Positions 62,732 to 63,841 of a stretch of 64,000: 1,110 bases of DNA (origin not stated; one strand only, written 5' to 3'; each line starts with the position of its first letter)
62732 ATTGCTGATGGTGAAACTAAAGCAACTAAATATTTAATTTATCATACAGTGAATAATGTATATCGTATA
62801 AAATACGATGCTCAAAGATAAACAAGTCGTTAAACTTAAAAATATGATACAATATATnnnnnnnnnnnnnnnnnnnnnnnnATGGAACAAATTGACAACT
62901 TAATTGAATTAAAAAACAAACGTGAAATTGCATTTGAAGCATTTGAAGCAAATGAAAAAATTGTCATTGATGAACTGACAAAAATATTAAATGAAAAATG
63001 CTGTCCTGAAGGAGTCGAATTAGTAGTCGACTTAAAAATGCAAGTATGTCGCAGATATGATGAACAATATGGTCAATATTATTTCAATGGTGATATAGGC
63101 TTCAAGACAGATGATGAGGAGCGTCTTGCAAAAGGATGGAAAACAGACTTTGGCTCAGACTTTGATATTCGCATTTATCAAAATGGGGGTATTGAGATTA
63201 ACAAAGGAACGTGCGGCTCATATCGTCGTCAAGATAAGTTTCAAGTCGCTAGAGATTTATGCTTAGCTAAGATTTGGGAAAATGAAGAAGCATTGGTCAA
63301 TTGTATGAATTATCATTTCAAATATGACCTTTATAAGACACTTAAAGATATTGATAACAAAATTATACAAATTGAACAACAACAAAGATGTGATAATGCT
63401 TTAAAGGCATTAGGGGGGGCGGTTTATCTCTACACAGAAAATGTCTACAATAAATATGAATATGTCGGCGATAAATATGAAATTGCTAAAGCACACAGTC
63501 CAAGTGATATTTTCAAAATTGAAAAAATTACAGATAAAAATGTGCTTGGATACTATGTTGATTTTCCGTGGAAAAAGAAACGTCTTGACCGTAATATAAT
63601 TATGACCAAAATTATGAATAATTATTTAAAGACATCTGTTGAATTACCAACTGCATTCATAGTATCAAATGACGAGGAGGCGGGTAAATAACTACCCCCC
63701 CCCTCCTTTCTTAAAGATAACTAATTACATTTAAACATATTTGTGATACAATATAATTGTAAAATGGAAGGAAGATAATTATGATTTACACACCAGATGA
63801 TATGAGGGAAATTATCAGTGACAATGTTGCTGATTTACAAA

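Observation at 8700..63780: Genome-wide palindromic promoter element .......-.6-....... and terminator-promoter punctuation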

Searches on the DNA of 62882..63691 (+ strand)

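Call 77: search_rna_families(source=L254, start=6400, end=7200, threshold=evalue, max_evalue=1)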
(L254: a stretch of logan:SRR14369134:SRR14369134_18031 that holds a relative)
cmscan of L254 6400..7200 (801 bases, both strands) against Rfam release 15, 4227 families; matches with E-value up to 1: 1.
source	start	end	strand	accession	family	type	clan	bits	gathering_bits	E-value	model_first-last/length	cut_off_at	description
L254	6472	6548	+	RF00092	SNORA63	Gene; snRNA; snoRNA; HACA-box;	-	20.5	90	0.86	1-130/130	no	Small nucleolar RNA SNORA63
